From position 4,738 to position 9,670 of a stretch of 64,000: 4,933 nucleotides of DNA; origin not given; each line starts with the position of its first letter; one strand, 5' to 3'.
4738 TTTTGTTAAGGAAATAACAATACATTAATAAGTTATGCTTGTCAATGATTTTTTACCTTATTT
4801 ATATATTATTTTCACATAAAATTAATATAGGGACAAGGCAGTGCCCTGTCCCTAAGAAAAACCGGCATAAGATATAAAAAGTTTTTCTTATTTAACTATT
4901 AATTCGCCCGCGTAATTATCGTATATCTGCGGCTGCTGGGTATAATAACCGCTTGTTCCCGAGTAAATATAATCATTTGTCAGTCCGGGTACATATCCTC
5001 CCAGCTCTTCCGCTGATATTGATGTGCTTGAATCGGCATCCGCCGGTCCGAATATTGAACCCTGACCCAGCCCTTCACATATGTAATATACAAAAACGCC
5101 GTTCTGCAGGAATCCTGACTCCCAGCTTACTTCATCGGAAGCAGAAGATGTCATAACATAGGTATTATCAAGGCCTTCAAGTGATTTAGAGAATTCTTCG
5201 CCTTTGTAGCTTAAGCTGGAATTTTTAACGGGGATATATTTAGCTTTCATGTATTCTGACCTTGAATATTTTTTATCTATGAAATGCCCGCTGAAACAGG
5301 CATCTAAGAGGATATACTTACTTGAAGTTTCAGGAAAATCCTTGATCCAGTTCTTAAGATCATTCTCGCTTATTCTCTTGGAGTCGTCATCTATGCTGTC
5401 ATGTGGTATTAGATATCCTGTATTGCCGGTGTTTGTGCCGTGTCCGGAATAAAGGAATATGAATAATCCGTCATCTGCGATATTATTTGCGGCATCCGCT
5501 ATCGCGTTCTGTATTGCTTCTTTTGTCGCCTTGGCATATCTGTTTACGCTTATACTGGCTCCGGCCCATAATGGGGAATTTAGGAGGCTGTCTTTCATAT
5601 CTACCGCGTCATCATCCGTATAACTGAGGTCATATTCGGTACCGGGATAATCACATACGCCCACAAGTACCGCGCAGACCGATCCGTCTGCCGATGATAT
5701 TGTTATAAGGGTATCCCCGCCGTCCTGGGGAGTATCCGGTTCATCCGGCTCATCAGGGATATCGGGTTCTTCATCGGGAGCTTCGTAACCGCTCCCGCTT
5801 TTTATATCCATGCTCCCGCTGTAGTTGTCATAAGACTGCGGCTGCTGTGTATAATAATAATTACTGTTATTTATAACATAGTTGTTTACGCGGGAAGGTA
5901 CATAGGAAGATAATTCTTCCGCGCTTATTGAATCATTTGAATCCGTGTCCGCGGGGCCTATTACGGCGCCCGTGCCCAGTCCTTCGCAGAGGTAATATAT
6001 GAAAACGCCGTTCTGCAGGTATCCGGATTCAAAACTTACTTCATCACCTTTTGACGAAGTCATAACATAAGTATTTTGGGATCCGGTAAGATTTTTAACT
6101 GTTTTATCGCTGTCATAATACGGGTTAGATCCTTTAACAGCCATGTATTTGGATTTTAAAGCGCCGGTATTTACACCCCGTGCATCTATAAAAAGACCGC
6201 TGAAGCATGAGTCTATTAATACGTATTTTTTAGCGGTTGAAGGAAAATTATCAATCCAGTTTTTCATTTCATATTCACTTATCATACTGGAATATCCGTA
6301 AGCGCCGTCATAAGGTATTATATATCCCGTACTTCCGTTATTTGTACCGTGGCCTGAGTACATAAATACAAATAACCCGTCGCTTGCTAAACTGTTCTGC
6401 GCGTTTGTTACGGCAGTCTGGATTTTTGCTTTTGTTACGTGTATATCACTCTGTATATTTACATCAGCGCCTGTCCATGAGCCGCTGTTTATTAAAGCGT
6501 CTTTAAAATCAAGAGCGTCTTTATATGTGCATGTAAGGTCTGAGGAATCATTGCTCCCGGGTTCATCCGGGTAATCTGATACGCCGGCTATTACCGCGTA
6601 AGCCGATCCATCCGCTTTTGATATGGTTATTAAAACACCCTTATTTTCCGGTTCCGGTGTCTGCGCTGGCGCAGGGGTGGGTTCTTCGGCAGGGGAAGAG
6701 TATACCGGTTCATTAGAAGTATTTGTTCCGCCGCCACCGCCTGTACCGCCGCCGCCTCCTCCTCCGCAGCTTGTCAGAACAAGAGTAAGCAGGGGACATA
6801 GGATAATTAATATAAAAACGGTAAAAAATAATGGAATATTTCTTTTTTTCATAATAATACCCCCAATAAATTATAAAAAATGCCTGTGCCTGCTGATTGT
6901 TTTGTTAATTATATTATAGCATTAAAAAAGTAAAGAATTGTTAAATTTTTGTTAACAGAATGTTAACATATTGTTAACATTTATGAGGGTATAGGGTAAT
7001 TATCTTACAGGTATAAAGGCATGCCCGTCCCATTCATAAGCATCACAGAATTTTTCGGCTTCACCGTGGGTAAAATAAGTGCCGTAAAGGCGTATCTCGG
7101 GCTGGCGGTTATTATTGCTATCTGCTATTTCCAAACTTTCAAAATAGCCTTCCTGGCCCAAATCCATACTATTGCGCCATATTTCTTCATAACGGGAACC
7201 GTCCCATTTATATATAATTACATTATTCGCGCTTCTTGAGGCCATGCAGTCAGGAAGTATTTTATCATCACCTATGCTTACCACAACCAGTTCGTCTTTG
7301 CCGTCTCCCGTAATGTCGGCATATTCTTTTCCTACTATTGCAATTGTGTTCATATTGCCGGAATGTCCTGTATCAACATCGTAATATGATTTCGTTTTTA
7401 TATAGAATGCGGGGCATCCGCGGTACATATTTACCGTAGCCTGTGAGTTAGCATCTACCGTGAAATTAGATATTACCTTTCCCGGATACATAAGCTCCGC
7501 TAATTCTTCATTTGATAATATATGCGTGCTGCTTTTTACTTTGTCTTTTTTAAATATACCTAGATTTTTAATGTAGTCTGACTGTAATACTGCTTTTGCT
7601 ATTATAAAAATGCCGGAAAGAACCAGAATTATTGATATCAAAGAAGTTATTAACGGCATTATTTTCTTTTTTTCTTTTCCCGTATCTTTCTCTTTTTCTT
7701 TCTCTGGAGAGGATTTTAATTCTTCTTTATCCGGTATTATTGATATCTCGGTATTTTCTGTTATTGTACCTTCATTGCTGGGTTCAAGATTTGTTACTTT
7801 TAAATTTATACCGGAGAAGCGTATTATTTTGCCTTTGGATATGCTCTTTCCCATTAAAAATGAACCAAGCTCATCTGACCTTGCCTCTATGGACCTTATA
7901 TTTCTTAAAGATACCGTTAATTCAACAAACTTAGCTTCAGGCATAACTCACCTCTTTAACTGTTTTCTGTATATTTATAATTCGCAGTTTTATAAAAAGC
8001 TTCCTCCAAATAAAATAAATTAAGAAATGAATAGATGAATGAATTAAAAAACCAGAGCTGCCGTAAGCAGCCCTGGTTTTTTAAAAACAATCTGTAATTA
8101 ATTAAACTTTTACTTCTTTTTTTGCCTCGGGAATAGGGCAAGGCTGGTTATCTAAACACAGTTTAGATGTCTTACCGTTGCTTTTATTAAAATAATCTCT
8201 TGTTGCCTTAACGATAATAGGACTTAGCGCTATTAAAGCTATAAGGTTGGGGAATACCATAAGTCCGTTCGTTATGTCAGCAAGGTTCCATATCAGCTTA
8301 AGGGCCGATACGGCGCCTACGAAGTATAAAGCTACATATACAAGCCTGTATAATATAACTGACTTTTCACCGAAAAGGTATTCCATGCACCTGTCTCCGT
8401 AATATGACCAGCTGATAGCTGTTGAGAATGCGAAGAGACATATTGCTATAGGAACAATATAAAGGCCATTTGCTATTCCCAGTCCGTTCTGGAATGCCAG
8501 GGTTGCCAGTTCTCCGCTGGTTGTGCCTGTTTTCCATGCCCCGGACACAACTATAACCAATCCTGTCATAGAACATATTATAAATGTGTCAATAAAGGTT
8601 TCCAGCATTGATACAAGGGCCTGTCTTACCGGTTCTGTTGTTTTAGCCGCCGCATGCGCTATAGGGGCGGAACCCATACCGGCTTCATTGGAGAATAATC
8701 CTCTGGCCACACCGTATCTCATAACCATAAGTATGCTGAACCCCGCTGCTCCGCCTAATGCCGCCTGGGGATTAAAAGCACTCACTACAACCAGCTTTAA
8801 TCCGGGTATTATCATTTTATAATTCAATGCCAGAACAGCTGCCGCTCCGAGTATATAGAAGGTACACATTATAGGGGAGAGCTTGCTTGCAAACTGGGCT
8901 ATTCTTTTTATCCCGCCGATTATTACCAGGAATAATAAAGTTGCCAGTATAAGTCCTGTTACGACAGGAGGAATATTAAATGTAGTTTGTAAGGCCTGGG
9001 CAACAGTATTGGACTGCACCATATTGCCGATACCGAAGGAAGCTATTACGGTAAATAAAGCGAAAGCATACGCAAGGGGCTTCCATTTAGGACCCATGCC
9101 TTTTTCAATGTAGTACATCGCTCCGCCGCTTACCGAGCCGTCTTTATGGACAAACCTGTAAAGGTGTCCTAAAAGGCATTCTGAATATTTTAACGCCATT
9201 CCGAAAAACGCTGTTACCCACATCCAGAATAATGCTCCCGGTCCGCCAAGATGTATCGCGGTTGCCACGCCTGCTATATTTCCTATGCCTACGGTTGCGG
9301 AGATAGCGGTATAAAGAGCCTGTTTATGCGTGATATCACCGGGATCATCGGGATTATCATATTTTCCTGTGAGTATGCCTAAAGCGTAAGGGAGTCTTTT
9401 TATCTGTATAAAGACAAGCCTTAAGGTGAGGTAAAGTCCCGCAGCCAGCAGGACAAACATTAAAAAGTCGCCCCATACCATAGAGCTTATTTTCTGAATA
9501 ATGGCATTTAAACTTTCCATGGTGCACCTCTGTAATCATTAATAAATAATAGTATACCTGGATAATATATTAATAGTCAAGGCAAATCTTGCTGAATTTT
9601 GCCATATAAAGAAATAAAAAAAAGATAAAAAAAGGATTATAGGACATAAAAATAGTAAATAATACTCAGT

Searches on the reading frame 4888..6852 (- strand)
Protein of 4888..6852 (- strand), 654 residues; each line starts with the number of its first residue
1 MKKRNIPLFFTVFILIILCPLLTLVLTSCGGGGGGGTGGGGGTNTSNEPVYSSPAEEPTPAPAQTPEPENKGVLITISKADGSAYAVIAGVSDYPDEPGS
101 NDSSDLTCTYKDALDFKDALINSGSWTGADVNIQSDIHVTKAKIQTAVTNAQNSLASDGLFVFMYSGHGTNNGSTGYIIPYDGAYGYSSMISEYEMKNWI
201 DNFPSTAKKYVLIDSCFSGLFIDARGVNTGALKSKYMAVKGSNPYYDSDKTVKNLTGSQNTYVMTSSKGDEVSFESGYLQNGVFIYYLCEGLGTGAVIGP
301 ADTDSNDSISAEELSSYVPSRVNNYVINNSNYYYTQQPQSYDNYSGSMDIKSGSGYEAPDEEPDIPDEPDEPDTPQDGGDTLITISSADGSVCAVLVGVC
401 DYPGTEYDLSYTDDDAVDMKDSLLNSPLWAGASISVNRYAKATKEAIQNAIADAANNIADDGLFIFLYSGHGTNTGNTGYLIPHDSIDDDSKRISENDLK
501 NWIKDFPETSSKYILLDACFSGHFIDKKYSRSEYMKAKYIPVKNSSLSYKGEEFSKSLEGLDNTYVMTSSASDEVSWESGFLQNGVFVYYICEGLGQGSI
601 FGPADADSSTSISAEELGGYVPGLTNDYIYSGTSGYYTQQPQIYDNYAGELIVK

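Call 11: search_protein_families(library=pfam, proteins=[window:4888-6852:-], max_evalue=0.01)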
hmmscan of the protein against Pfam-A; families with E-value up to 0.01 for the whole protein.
window:4888-6852:- (654 aa): 3 families
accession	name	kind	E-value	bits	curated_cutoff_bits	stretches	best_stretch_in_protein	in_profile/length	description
PF00656.27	Peptidase_C14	-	2.5e-35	122.7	21.4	2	393-597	3-193/233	Caspase domain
PF01650.23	Peptidase_C13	-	1.7e-07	31.5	22.8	0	449-527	97-168/258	Peptidase C13 family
PF14538.11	Raptor_N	-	9.2e-05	22.7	27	0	141-201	72-132/151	Raptor N-terminal CASPase like domain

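Call 32: search_protein_families(library=padloc, proteins=[window:4888-6852:-], max_evalue=0.01)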
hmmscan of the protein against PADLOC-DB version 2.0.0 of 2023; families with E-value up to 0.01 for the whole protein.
window:4888-6852:- (654 aa): 1 family
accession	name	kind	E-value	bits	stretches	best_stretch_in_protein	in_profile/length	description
PDLC02987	caspase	-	2.5e-12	44.8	2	394-564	5-130/453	-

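Call 38: find_homologous_proteins(query=window:4888-6852:-)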
Query window:4888-6852:- (654 aa): 34 proteins with E <= 0.001 among 8000 candidates.
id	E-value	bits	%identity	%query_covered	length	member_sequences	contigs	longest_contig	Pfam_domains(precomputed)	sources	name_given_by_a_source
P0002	1.0e-232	793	57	100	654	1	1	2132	PF00656.28,PF01650.24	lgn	-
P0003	2.4e-231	788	56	100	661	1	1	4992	PF00656.28,PF01650.24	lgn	-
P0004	1.7e-230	785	56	93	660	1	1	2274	PF00656.28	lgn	-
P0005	4.6e-178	612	38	100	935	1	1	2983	PF00656.28,PF01650.24,PF14538.12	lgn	-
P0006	2.7e-168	580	48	89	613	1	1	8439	PF00656.28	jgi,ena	-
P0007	5.9e-166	572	39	95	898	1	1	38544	PF00656.28,PF01650.24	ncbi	ncbi:MAG: caspase family protein [Armatimonadota bacterium]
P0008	3.9e-161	556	47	96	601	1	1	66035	PF00656.28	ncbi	ncbi:MAG: caspase family protein [Armatimonadota bacterium]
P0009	5.0e-151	523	43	92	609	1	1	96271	PF00656.28,PF01650.24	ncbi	ncbi:MAG: caspase family protein [Armatimonadota bacterium]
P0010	5.5e-129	450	40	98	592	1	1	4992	PF00656.28,PF01650.24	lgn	-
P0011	1.7e-110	389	58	46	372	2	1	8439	PF00656.28,PF01650.24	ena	-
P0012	1.1e-59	221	43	44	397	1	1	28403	PF13715.13,PF00656.28,PF13620.13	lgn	-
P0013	1.7e-31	128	35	39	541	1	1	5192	PF13205.13,PF00656.28,PF14538.12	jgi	jgi:hypothetical protein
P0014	3.3e-29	120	33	41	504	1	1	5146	PF00656.28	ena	-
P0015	4.8e-29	120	33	39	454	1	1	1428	PF00656.28,PF13860.13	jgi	-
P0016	8.2e-29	119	37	39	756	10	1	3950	PF00656.28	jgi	jgi:uncharacterized caspase-like protein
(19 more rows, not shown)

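Call 39: find_encoding_contigs(protein=P0003, flank=5000, max_places=2)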
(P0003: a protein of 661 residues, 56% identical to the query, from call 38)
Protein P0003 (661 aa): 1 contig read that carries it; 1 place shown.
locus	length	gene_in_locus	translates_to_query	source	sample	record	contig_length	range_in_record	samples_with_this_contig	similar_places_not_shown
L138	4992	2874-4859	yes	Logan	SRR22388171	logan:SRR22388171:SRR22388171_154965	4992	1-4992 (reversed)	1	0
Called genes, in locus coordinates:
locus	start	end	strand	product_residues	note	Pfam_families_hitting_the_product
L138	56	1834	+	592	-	PF00656:Peptidase_C14, PF01650:Peptidase_C13 (faint), PF00656:Peptidase_C14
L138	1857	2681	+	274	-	-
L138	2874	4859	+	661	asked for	PF00656:Peptidase_C14, PF01650:Peptidase_C13 (faint), PF00656:Peptidase_C14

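Call 40: find_encoding_contigs(protein=P0008, flank=10000, max_places=2)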
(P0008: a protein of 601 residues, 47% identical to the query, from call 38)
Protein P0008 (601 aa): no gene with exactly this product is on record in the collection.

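Call 41: find_encoding_contigs(protein=P0009, flank=10000, max_places=2)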
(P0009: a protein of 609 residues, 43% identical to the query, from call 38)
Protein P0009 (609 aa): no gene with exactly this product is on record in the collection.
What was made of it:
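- Tried and rejected: NCBI caspase homologues were also not on record (calls 40, 41).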

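Call 45: find_encoding_contigs(protein=P0006, flank=8000, max_places=2)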
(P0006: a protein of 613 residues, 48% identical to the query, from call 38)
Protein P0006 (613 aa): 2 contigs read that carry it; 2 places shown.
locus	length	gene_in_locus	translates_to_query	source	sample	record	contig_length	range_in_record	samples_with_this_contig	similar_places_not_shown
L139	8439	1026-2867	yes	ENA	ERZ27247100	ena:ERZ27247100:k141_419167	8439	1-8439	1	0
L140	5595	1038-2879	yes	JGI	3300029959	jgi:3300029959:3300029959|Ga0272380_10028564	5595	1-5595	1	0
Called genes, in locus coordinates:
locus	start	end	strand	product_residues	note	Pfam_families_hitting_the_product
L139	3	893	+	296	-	?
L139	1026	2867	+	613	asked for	PF00656:Peptidase_C14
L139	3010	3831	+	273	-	-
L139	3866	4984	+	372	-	PF00656:Peptidase_C14, PF01650:Peptidase_C13 (faint)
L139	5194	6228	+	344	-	PF00656:Peptidase_C14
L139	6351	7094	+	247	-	PF00702:Hydrolase, PF08282:Hydrolase_3 (faint), PF12710:HAD (weak), PF13344:Hydrolase_6 (faint), PF13419:HAD_2, PF13242:Hydrolase_like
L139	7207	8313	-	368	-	PF10282:Lactonase (faint), PF02239:Cytochrom_D1 (faint)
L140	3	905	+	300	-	?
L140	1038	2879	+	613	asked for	PF00656:Peptidase_C14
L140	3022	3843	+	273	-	-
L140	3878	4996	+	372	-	PF00656:Peptidase_C14, PF01650:Peptidase_C13 (faint)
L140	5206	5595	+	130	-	?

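Call 46: find_encoding_contigs(protein=P0004, flank=3000, max_places=2)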
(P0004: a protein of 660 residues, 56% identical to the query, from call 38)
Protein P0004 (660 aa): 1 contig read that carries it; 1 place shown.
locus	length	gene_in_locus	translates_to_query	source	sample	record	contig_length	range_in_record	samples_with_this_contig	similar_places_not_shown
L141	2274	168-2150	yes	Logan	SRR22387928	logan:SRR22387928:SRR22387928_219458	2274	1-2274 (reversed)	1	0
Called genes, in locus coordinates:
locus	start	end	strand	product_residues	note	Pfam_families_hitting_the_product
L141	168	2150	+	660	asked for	PF00656:Peptidase_C14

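Call 87: find_encoding_contigs(protein=P0012, flank=10000, max_places=1)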
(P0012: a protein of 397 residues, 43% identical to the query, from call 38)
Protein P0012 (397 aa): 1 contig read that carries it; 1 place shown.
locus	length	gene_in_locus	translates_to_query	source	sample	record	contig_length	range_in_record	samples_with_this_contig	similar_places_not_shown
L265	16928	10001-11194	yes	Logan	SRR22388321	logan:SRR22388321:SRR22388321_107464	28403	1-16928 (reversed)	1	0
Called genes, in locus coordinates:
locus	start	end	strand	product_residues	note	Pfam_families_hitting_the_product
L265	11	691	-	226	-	PF12569:NatA_aux_su (faint), PF13424:TPR_12 (faint), PF13432:TPR_16 (faint), PF00515:TPR_1 (faint), PF14559:TPR_19 (weak), PF13431:TPR_17 (weak), PF23914:TPR_CcmH_CycH (weak), PF13414:TPR_11 (weak), +8 more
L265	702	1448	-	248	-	PF04542:Sigma70_r2, PF04297:UPF0122 (faint), PF04539:Sigma70_r3 (weak), PF08281:Sigma70_r4_2, PF04545:Sigma70_r4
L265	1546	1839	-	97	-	PF10135:Rod-binding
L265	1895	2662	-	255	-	PF00460:Flg_bb_rod, PF22692:LlgE_F_G_D1, PF06429:Flg_bbr_C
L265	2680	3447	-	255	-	PF00460:Flg_bb_rod (faint), PF22692:LlgE_F_G_D1, PF06429:Flg_bbr_C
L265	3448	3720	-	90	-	PF01312:Bac_export_2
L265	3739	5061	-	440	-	-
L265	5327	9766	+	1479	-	PF24160:UVB_sens_C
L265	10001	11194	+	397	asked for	PF13620:CarboxypepD_reg, PF13715:CarbopepD_reg_2, PF00656:Peptidase_C14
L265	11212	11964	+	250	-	PF13620:CarboxypepD_reg, PF13715:CarbopepD_reg_2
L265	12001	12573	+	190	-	PF01725:Ham1p_like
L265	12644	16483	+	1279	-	-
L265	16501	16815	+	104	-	-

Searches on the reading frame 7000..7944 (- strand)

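Call 13: search_protein_families(library=pfam, proteins=[window:7000-7944:-], max_evalue=0.001)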
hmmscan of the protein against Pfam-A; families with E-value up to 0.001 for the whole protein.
window:7000-7944:- (314 aa): 1 family
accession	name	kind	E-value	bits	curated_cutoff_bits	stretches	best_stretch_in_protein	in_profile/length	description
PF13517.12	FG-GAP_3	-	0.00012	23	26.9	0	210-284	1-59/61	FG-GAP-like repeat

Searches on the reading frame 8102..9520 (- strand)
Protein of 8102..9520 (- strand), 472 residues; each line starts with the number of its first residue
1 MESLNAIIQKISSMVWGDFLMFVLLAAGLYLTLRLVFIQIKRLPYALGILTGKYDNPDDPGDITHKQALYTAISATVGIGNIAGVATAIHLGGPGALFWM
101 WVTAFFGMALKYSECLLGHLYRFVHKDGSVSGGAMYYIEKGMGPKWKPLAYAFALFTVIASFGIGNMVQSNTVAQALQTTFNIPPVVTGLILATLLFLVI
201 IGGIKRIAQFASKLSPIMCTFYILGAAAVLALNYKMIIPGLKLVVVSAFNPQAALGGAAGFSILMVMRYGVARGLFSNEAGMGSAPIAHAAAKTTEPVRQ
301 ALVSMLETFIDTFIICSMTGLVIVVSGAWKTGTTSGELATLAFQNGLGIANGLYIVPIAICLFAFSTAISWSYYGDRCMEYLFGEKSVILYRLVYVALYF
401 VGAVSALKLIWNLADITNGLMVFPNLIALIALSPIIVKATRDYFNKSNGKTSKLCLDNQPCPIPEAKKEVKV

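Call 13: search_protein_families(library=pfam, proteins=[window:8102-9520:-], max_evalue=0.001)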
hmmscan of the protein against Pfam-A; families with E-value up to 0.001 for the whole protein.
window:8102-9520:- (472 aa): 2 families
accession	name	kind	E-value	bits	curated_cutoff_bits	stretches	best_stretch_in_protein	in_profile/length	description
PF01235.23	Na_Ala_symp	-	4.5e-139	464.5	24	1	58-450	8-386/392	Sodium:alanine symporter family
PF13520.12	AA_permease_2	-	0.00041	19.8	27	1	67-380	5-300/427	Amino acid permease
